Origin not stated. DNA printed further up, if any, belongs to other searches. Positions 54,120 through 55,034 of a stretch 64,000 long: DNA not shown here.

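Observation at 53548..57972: Triplicated two-gene cassette: 2x[4Fe-4S] protein with unknown C-terminal domain, plus a Cys-rich unknown protein, fused to a TRAP operon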

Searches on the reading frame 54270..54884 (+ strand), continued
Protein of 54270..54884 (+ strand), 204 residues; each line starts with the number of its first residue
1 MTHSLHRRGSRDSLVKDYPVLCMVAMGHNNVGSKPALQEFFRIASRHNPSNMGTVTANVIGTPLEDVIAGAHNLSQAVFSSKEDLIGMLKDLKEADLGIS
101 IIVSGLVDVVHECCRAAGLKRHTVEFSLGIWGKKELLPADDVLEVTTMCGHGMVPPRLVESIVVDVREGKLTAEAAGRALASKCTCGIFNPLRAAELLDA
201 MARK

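Call 38: search_protein_families(library=pfam, alignment_id=A1, max_evalue=10)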
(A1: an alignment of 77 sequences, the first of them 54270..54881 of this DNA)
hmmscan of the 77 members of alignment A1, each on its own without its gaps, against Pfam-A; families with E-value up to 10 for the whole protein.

A. member 1, window:54270-54881:+ (204 aa): 0 families

B. families by the number of members that match (of 77 scanned): 25 families
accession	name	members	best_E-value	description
PF13419.12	HAD_2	35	0.0034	Haloacid dehalogenase-like hydrolase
PF00536.37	SAM_1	6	0.071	SAM domain (Sterile alpha motif)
PF03740.19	PdxJ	5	0.053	Pyridoxal phosphate biosynthesis protein PdxJ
PF02310.24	B12-binding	4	0.09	B12 binding domain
PF22083.2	I-HmuI_NUMOD-like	3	0.025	DNA endonuclease I-HmuI-like, NUMOD-like domain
PF05496.18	RuvB_N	3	0.064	Holliday junction DNA helicase RuvB P-loop domain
PF16397.10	DUF5006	2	0.046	Domain of unknown function (DUF5006)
PF09012.17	FeoC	2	0.048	FeoC like transcriptional regulator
PF23405.1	WD40_APC4_C-half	2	0.097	APC4, WD40 domain C-terminal half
PF04355.18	BamE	1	0.026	Outer membrane protein assembly factor BamE domain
PF13750.12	Big_3_3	1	0.026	Bacterial Ig-like domain (group 3)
PF03444.21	HrcA_DNA-bdg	1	0.03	Winged helix-turn-helix transcription repressor, HrcA DNA-binding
PF13354.11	Beta-lactamase2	1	0.037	Beta-lactamase enzyme family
PF17763.6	Asparaginase_C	1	0.044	Glutaminase/Asparaginase C-terminal domain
PF02947.19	Flt3_lig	1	0.052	flt3 ligand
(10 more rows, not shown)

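Call 39: search_protein_families(library=ncbifam, proteins=[L080:5038-5637:+, L080:5677-7221:+, L080:8512-9873:+, L080:9889-10896:+, L080:3342-4913:-, L083:5219-6433:+, L050:10282-11448:+, L032:4963-6672:+, L067:697-2085:+, L046:7468-8364:+], max_evalue=0.00001)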
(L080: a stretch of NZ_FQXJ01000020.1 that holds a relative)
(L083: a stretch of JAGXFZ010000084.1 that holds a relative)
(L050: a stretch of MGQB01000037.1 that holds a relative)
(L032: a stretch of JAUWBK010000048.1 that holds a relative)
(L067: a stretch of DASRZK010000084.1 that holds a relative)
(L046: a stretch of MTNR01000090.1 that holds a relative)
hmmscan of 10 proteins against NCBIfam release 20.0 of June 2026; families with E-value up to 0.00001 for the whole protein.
L080:5038-5637:+ (199 aa): 25 families
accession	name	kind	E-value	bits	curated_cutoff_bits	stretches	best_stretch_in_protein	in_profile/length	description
NF009408.0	PRK12769.1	equivalog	1.7e-27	95.9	1003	1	36-190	5-159/659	formate-dependent uric acid utilization protein AegA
NF007658.0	PRK10330.1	equivalog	3.5e-26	91.8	260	1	35-178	4-158/181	electron transport protein HydN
TIGR03149.1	cyt_nit_nrfC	equivalog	7.2e-26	90.9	377.6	1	29-188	34-195/225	cytochrome c nitrite reductase Fe-S protein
TIGR02951.1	DMSO_dmsB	equivalog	1.2e-23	84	214.1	1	36-176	4-152/161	DMSO/selenate family reductase complex B subunit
NF009451.0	PRK12809.1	equivalog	1.2e-23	83.3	1154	1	34-189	3-150/639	formate-dependent uric acid utilization protein YgfT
NF045766.1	PhenlGlyoxDHPadI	equivalog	6.8e-21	74.5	700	1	33-176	4-137/443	NADH-dependent phenylglyoxylate dehydrogenase subunit beta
NF011569.0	PRK14993.1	equivalog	2.9e-17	62.9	416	1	31-171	41-182/244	tetrathionate reductase subunit TtrB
NF007382.0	PRK09898.1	equivalog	1.5e-16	60.6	213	1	89-179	120-205/208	ferredoxin-like protein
NF041715.1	arsenate_red_ArrB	equivalog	7e-16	58.5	450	1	36-146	5-110/233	arsenate respiratory reductase iron-sulfur subunit ArrB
NF008134.0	PRK10882.1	equivalog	1.4e-15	57.2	263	1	91-182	112-213/329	hydrogenase 2 operon protein HybA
TIGR01582.1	FDH-beta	equivalog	5.9e-15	55.1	334.7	1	91-183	92-188/283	formate dehydrogenase subunit beta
NF038355.1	FDH3_beta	equivalog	1.1e-14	54.9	240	1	33-150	2-116/180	formate dehydrogenase FDH3 subunit beta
NF045797.1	DsrO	equivalog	2.5e-14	53.3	200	1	86-148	97-158/235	sulfate reduction electron transfer complex DsrMKJOP subunit DsrO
NF045715.1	sulf_resp_HmcB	equivalog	5.6e-14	51.9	420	1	90-179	105-200/307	sulfate respiration complex iron-sulfur protein HmcB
TIGR03478.1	DMSO_red_II_bet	subfamily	8.8e-12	44.6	480.7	1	91-169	130-208/321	DMSO reductase family type II enzyme, iron-sulfur subunit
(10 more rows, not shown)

L080:5677-7221:+ (514 aa): 1 family
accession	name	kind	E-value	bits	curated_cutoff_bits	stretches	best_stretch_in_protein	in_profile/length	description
TIGR01702.1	CO_DH_cata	equivalog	3.3e-22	78.4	478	2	10-85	3-77/621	anaerobic carbon-monoxide dehydrogenase catalytic subunit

L080:8512-9873:+ (453 aa): 54 families (the best 25 are shown)
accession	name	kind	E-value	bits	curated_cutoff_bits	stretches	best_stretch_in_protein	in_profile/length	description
NF045765.1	PhenlGlyoxDHPadH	equivalog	4.4e-86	289.3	475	1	52-428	5-383/416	NADH-dependent phenylglyoxylate dehydrogenase subunit epsilon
TIGR02374.1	nitri_red_nirB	equivalog_domain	2.1e-70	238.1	578.35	1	53-432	2-383/794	nitrite reductase large subunit NirB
NF042949.2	3PPDioc_HcaD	equivalog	3.1e-56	190.8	450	1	52-359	4-310/386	3-phenylpropionate/cinnamic acid dioxygenase ferredoxin--NAD(+) reductase subunit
NF041682.1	ant_diox_AndAa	equivalog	1.1e-52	179.2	650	1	52-403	6-355/406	anthranilate 1,2-dioxygenase system ferredoxin--NAD(+) reductase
NF007123.0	PRK09564.1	equivalog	3.3e-51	174.4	458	1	53-377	4-337/444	CoA-disulfide reductase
TIGR03385.1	CoA_CoA_reduc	equivalog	2.8e-50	171.4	578.8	1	53-381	3-340/439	CoA-disulfide reductase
NF007286.0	PRK09754.1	equivalog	3.3e-45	154.5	447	1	52-364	6-316/400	phenylpropionate dioxygenase ferredoxin reductase subunit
NF011565.0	PRK14989.1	subfamily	1.1e-41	142.8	883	1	52-428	6-384/847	nitrite reductase large subunit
NF003437.0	PRK04965.1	equivalog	4.5e-41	141.1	392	1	53-327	6-278/378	NADH:flavorubredoxin reductase NorW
NF046103.1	NOXase_Strep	equivalog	3.2e-39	135.1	600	1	53-381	3-338/442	H2O-forming NADH oxidase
TIGR01350.1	lipoamide_DH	equivalog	4.7e-33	114.6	408.8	1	137-329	119-314/461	dihydrolipoyl dehydrogenase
NF010037.0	PRK13512.1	equivalog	1.2e-29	103.5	394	1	53-378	5-334/438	CoA-disulfide reductase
TIGR02053.1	MerA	equivalog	1.4e-27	96.9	454.45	1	135-351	117-325/465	mercury(II) reductase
NF004943.0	PRK06292.2-1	equivalog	1.9e-26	92.9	432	1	139-327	120-311/456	dihydrolipoyl dehydrogenase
NF003585.0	PRK05249.1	equivalog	3.8e-25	88.4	465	1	140-361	132-340/464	Si-specific NAD(P)(+) transhydrogenase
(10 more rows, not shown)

L080:9889-10896:+ (335 aa): 23 families
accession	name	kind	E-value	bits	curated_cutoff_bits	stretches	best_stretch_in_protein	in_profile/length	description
NF041097.1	keto_inos_dh_IolM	equivalog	1.7e-43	148.8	450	2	106-332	151-387/389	scyllo-inosose 3-dehydrogenase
TIGR00692.1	tdh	equivalog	1.4e-42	146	458.35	2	108-333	119-338/340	L-threonine 3-dehydrogenase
NF003808.0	PRK05396.1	equivalog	4.6e-41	140.8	380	2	107-334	120-339/341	L-threonine 3-dehydrogenase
TIGR03989.1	Rxyl_3153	subfamily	2.3e-32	112.7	440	2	137-320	167-356/370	NDMA-dependent alcohol dehydrogenase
TIGR03451.1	mycoS_dep_FDH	equivalog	7.7e-31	107.2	512.9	2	134-327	158-351/358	S-(hydroxymethyl)mycothiol dehydrogenase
TIGR02824.1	quinone_pig3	subfamily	6.5e-28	97.7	296.8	1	31-334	24-324/325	putative NAD(P)H quinone oxidoreductase, PIG3 family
NF006940.0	PRK09422.1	equivalog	4e-27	95.1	344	1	122-274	131-283/338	alcohol dehydrogenase AdhP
NF007375.0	PRK09880.1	equivalog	2.4e-26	92.3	469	1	122-333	140-341/344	L-idonate 5-dehydrogenase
NF007489.0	PRK10083.1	equivalog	3.1e-24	85.6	376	2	109-333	118-335/339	Zn-dependent oxidoreductase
NF007642.0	PRK10309.1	equivalog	9.4e-22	77.7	550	1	107-246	116-255/347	galactitol-1-phosphate 5-dehydrogenase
TIGR02818.1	adh_III_F_hyde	equivalog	2.6e-20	72.8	543.95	1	130-234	163-269/368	S-(hydroxymethyl)glutathione dehydrogenase/class III alcohol dehydrogenase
TIGR03201.1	dearomat_had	equivalog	9.4e-20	71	338.65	1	130-335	145-349/349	6-hydroxycyclohex-1-ene-1-carbonyl-CoA dehydrogenase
NF010344.0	PRK13771.1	subfamily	2.8e-19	69.3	349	2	108-333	118-331/334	putative alcohol dehydrogenase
TIGR03366.1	HpnZ_proposed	hypoth_equivalog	8.5e-19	67.9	328.1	1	122-250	125-252/315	putative phosphonate catabolism associated alcohol dehydrogenase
TIGR01202.1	bchC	equivalog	2.7e-18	66.1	291.25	1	12-333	2-307/308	chlorophyll synthesis pathway protein BchC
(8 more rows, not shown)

L080:3342-4913:- (523 aa): 47 families (the best 25 are shown)
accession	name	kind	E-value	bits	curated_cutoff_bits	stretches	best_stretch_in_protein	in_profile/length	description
NF008298.1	PRK11086.1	subfamily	2.2e-136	455.4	520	1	5-521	4-526/529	DcuS/MalK family sensor histidine kinase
NF038334.1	malate_HK_MalK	exception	1.1e-110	370.8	800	1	1-521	1-526/533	malate sensor histidine kinase MalK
NF011627.0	PRK15053.1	equivalog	6.3e-72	242.9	656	1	8-519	19-538/552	sensor histidine kinase DpiB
NF008468.0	PRK11360.1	equivalog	8e-29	100.4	646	1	213-521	270-609/616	two-component system sensor histidine kinase AtoS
TIGR02916.1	PEP_his_kin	equivalog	3.7e-16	58.8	300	1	389-519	554-679/679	XrtA/PEP-CTERM system histidine kinase PrsK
NF007688.0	PRK10364.1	equivalog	5.3e-15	55.1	479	1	391-520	325-451/460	two-component system sensor histidine kinase ZraS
NF046044.1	PnpS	equivalog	1e-14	54.4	400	1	387-519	256-390/390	two-component system histidine kinase PnpS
NF033092.0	HK_WalK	equivalog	1.4e-14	53.7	725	1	343-520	426-594/594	cell wall metabolism sensor histidine kinase WalK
NF053867.1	SprKinKinDBac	equivalog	2.9e-14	52.4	775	1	416-520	395-497/500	sporulation kinase KinD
NF041777.1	sens_FixL_Rhizob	equivalog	9.3e-12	44.3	850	1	391-519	354-480/485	sensor protein FixL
NF006800.0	PRK09303.1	equivalog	4.8e-11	42.2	342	1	392-519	247-376/383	histidine kinase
NF041552.1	TF_PrdR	equivalog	5.9e-10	38.1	795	1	206-336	129-261/577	sigma-54 dependent transcriptional regulator PrdR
NF049962.1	HisKinFlgSCampy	equivalog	6.3e-10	38.5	600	1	402-509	222-329/338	fla regulon two-component system sensor histidine kinase FlgS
TIGR02966.1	phoR_proteo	equivalog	7e-10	38.4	334.2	1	390-515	205-330/333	phosphate regulon sensor histidine kinase PhoR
TIGR02938.1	nifL_nitrog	equivalog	1e-09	37.5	242.45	1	420-512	388-485/494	nitrogen fixation negative regulator NifL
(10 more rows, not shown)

L083:5219-6433:+ (404 aa): 54 families (the best 25 are shown)
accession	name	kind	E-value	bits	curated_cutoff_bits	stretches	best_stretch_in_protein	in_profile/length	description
NF045765.1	PhenlGlyoxDHPadH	equivalog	8.2e-82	275.3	475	1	3-378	5-382/416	NADH-dependent phenylglyoxylate dehydrogenase subunit epsilon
TIGR02374.1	nitri_red_nirB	equivalog_domain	2.6e-68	231.2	578.35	1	5-381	3-381/794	nitrite reductase large subunit NirB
NF042949.2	3PPDioc_HcaD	equivalog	1.7e-53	181.8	450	1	3-307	4-307/386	3-phenylpropionate/cinnamic acid dioxygenase ferredoxin--NAD(+) reductase subunit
TIGR03385.1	CoA_CoA_reduc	equivalog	2.2e-51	175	578.8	1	4-333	3-341/439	CoA-disulfide reductase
NF007123.0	PRK09564.1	equivalog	3.5e-50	171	458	1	4-333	4-342/444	CoA-disulfide reductase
NF041682.1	ant_diox_AndAa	equivalog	7.1e-50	169.9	650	1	3-338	6-341/406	anthranilate 1,2-dioxygenase system ferredoxin--NAD(+) reductase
NF003437.0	PRK04965.1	equivalog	4.4e-43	147.7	392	1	4-278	6-278/378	NADH:flavorubredoxin reductase NorW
NF007286.0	PRK09754.1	equivalog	4.9e-42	144.1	447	1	3-307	6-308/400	phenylpropionate dioxygenase ferredoxin reductase subunit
NF046103.1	NOXase_Strep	equivalog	7.7e-41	140.5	600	1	4-333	3-339/442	H2O-forming NADH oxidase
NF011565.0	PRK14989.1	subfamily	4.8e-37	127.4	883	1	4-379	7-384/847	nitrite reductase large subunit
TIGR01350.1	lipoamide_DH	equivalog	2.1e-32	112.4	408.8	1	80-278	112-312/461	dihydrolipoyl dehydrogenase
TIGR02053.1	MerA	equivalog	7.2e-30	104.4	454.45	1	62-321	95-346/465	mercury(II) reductase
NF010037.0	PRK13512.1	equivalog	5.9e-28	97.9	394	1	4-332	5-337/438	CoA-disulfide reductase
NF004943.0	PRK06292.2-1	equivalog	1e-25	90.4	432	1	80-330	111-357/456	dihydrolipoyl dehydrogenase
NF004945.0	PRK06292.2-3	equivalog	1.2e-24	87.1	494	1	76-275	110-305/457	dihydrolipoyl dehydrogenase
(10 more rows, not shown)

L050:10282-11448:+ (388 aa): 7 families
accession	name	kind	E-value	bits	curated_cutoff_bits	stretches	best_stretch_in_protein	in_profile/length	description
NF003809.0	PRK05398.1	subfamily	5.9e-78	262.3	442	1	4-388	2-416/416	formyl-CoA transferase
TIGR03253.1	oxalate_frc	equivalog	3.6e-73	246.6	504.2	1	6-388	3-416/416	formyl-CoA transferase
NF052585.1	SucGlutTfsCaiB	equivalog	3.8e-56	190.4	750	1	3-374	4-390/394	succinate--glutarate CoA-transferase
NF008511.0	PRK11430.1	equivalog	8.8e-55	186.4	522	1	5-371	8-378/381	CoA:oxalate CoA-transferase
NF041294.1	Scnl_mescCoAtase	equivalog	7.8e-50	170.1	700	1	7-370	4-381/381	succinyl-CoA:mesaconate CoA-transferase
NF002914.1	PRK03525.1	equivalog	1.2e-36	126.5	413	1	6-385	9-394/400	L-carnitine CoA-transferase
TIGR04253.1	mesacon_CoA_iso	equivalog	1e-22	80.7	725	1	7-387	3-399/403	2-methylfumaryl-CoA isomerase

L032:4963-6672:+ (569 aa): 51 families (the best 25 are shown)
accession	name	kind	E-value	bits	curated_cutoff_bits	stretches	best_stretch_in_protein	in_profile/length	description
NF008431.0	PRK11269.1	equivalog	1.5e-225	750.2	791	1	1-563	1-578/591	glyoxylate carboligase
TIGR01504.1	glyox_carbo_lig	equivalog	5.5e-186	619.7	711.2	1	3-564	2-578/589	glyoxylate carboligase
NF004710.0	PRK06048.1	equivalog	1.2e-168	562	976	1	3-548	7-546/561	acetolactate synthase large subunit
NF004919.0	PRK06276.1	equivalog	6.9e-166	553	866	1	7-554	4-552/582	acetolactate synthase large subunit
TIGR00118.1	acolac_lg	equivalog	1.3e-164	548.7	538.35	1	7-545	4-539/557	biosynthetic-type acetolactate synthase large subunit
NF005860.0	PRK07789.1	equivalog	9.9e-144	479.9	881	1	4-544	34-582/615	acetolactate synthase large subunit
NF005651.0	PRK07418.1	subfamily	2.1e-138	462.2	942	1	7-544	22-563/617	acetolactate synthase large subunit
NF005824.0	PRK07710.1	equivalog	2.4e-135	452.1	976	1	8-543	21-551/573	acetolactate synthase large subunit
NF006319.0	PRK08527.1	equivalog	2.4e-132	442.2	905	1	4-550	4-549/565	acetolactate synthase large subunit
NF005584.0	PRK07282.1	equivalog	8.7e-131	437.2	970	1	9-544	15-544/566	acetolactate synthase large subunit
NF005039.0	PRK06456.1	equivalog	8.6e-130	433.9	868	1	10-545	8-549/572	acetolactate synthase large subunit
NF006524.0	PRK08978.1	equivalog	1e-128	430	738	1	8-544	5-528/548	acetolactate synthase 2 catalytic subunit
NF005228.0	PRK06725.1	equivalog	4e-128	428.1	991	1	6-544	18-549/571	acetolactate synthase large subunit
NF006581.0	PRK09107.1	equivalog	1.1e-127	426.8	974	1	4-545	11-558/595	acetolactate synthase 3 large subunit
NF006016.1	PRK08155.1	equivalog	5.9e-127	424.4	870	1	7-544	6-536/554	acetolactate synthase large subunit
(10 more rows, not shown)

L067:697-2085:+ (462 aa): 5 families
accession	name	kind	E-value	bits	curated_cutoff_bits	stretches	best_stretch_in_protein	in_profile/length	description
NF033504.2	Ni_dep_LarA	equivalog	4.9e-135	450.5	460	1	47-454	2-417/422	nickel-dependent lactate racemase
NF052593.1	NPN_racem_MAR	equivalog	5.1e-123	410.7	500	1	47-459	1-414/415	nickel-dependent malate racemase, LarAH6 family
NF052595.1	NPN_LarAH5_MAR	equivalog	1.9e-102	343.3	462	1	47-457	1-412/415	nickel-dependent malate racemase, LarAH5 family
NF052525.1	NPN_LarAH10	equivalog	1.7e-94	317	540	1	46-459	2-426/426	NPN-dependent 2-hydroxyacid racemase, LarAH10 family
NF052592.1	LarAH_14_15_16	equivalog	8.3e-22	77.2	740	1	53-246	18-218/520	NPN-dependent hydroxyacid isomerase, LarAH14/15/16 family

L046:7468-8364:+ (298 aa): 4 families
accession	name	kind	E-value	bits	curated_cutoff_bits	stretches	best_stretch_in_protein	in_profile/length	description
NF041099.2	keto_glucon_epim_IolO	equivalog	2.5e-10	40.1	300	1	36-217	34-213/269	5-keto-L-gluconate epimerase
NF051856.1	PsicseEpim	equivalog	6.4e-09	36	300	1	74-218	69-213/287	D-psicose 3-epimerase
TIGR03234.1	OH-pyruv-isom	equivalog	1.1e-06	28.2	353.45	1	83-216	75-205/254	hydroxypyruvate isomerase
NF043033.1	OxoTetrIsom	equivalog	7.1e-06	26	325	0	82-217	75-203/251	2-oxo-tetronate isomerase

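Call 43: find_encoding_contigs(protein=window:54270-54884:+, flank=10000, max_places=3)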
Protein window:54270-54884:+ (204 aa): 9 contigs read that carry it; 3 places shown.
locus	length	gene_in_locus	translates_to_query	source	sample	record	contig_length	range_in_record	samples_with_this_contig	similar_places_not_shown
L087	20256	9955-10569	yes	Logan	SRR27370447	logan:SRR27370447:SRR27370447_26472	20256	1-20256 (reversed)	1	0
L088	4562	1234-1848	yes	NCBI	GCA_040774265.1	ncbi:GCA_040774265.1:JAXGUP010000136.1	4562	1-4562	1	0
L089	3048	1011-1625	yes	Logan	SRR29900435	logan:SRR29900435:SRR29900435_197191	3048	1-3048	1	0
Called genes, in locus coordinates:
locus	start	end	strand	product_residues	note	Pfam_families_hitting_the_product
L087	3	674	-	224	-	?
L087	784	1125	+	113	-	-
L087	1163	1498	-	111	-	-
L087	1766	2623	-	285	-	PF02645:DegV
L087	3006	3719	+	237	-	-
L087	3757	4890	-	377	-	PF07730:HisKA_3, PF02518:HATPase_c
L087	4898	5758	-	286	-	PF13384:HTH_23 (faint), PF00072:Response_reg, PF00196:GerE, PF08279:HTH_11 (faint), PF08281:Sigma70_r4_2 (weak)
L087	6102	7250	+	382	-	-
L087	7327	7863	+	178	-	PF04290:DctQ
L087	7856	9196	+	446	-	PF06808:DctM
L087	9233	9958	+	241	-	PF00037:Fer4 (weak), PF12797:Fer4_2 (faint), PF12837:Fer4_6 (weak), PF12838:Fer4_7 (weak), PF13187:Fer4_9 (faint), PF13237:Fer4_10 (weak), PF13484:Fer4_16 (faint), PF14697:Fer4_21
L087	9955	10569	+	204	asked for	-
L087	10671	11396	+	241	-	PF00037:Fer4, PF12797:Fer4_2 (faint), PF12837:Fer4_6 (weak), PF12838:Fer4_7 (weak), PF13187:Fer4_9 (weak), PF13237:Fer4_10 (faint), PF13484:Fer4_16 (faint), PF14697:Fer4_21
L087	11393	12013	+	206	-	-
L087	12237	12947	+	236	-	PF00037:Fer4, PF12797:Fer4_2 (faint), PF12837:Fer4_6 (faint), PF12838:Fer4_7 (weak), PF13187:Fer4_9 (faint), PF13237:Fer4_10 (faint), PF13484:Fer4_16 (faint), PF14697:Fer4_21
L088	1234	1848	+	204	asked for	-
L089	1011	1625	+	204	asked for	-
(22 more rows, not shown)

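Call 47: search_protein_families(library=pfam, proteins=[L074:835-1830:+, L072:14729-15574:-, L022:3736-4434:-, L051:1556-2701:-, L058:5335-6243:-, L048:3356-4117:+, L045:8726-9739:+, L045:9696-10937:+, L079:1701-2738:+, L079:3324-4817:+], max_evalue=0.0001)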
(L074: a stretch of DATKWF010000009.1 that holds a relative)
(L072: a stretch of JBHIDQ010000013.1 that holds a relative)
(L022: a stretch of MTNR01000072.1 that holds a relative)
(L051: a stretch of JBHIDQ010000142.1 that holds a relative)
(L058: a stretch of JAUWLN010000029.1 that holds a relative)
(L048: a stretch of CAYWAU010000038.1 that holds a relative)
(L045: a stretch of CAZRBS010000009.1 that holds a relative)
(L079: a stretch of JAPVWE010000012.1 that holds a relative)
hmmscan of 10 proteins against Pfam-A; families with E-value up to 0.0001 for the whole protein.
L074:835-1830:+ (332 aa): 1 family
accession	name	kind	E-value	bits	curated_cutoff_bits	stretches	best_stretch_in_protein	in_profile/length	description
PF02073.20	Peptidase_M29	-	2e-08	33.9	27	0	149-294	199-348/406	Thermophilic metalloprotease (M29)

L072:14729-15574:- (282 aa): 4 families
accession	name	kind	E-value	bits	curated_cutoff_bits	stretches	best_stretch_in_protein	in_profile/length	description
PF13561.12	adh_short_C2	-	2.9e-63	214.1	27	1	13-277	1-234/236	Enoyl-(Acyl carrier protein) reductase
PF00106.31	adh_short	-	6.5e-59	199.1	26.6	1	7-209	1-186/195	short chain dehydrogenase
PF08659.16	KR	-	7.3e-14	52.5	22.6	1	10-181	4-158/180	KR domain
PF23441.1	SDR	-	8e-05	22.6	27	0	75-209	65-198/258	SDR-like rossmann domain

L022:3736-4434:- (233 aa): 1 family
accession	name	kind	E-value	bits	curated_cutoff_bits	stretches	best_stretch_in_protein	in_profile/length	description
PF03737.21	RraA-like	-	3.1e-38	131.8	24.5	1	32-190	2-152/152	Aldolase/RraA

L051:1556-2701:- (382 aa): 1 family
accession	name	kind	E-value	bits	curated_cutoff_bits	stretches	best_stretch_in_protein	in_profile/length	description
PF01208.23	URO-D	-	5.6e-24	85.2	23.9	1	177-374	160-346/346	Uroporphyrinogen decarboxylase (URO-D)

L058:5335-6243:- (303 aa): 2 families
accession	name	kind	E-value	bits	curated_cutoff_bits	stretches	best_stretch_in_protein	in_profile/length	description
PF00892.27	EamA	-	3.5e-20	73.1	28.2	2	169-301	5-134/135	EamA-like transporter family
PF00893.25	Multi_Drug_Res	-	2.3e-07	31.6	23.7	1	48-139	3-93/93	Small Multidrug Resistance protein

L048:3356-4117:+ (254 aa): 3 families
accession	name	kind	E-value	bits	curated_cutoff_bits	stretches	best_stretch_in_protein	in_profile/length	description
PF00005.33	ABC_tran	-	6.4e-30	105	25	1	22-181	2-136/137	ABC transporter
PF13304.12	AAA_21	-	6.1e-10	40.1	27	0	33-55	1-23/304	AAA domain, putative AbiEii toxin, Type IV TA system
PF02463.25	SMC_N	-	2.4e-05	24.3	40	0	32-219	25-205/220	RecF/RecN/SMC N terminal domain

L045:8726-9739:+ (338 aa): 1 family
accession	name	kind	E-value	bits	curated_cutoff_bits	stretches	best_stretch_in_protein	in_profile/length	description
PF02754.22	CCG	-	7.2e-16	58.5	20.6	1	222-307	1-84/85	Cysteine-rich domain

L045:9696-10937:+ (414 aa): 11 families
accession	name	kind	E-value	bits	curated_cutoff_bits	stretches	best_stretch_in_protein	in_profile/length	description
PF02589.21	LUD_dom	-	7.3e-46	156.7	22.6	1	83-311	2-189/189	LUD domain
PF13183.11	Fer4_8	-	1e-13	52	27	1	326-395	1-68/68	4Fe-4S dicluster domain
PF13237.11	Fer4_10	-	2e-09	37.7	25.5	0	380-393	8-21/53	4Fe-4S dicluster domain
PF13534.11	Fer4_17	-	1.2e-08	35.9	22.2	1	329-396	1-61/61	4Fe-4S dicluster domain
PF12838.12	Fer4_7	-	1.4e-07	32.3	27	1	329-394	1-51/52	4Fe-4S dicluster domain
PF12797.12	Fer4_2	-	4.7e-07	29.8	24.5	0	322-341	2-21/22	4Fe-4S binding domain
PF13187.11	Fer4_9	-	2.8e-06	27.7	27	1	329-394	1-50/52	4Fe-4S dicluster domain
PF00037.32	Fer4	-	4.1e-06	26.8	21.1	0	329-341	7-19/24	4Fe-4S binding domain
PF12837.12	Fer4_6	-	5.1e-06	26.6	25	0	329-343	8-21/24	4Fe-4S binding domain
PF13484.11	Fer4_16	-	1.3e-05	26.4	30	0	329-347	1-19/66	4Fe-4S double cluster binding domain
PF12800.12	Fer4_4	-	2.4e-05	24.7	24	0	329-341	3-15/17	4Fe-4S binding domain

L079:1701-2738:+ (346 aa): 1 family
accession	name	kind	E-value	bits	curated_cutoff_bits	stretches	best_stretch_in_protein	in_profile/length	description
PF03401.19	TctC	-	2.5e-26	93.3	27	1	74-342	16-272/274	Tripartite tricarboxylate transporter family receptor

L079:3324-4817:+ (498 aa): 1 family
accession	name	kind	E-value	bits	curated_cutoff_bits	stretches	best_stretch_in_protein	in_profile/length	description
PF01970.21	TctA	-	6.3e-150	499.9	28.9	1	18-436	1-423/423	Tripartite tricarboxylate transporter TctA family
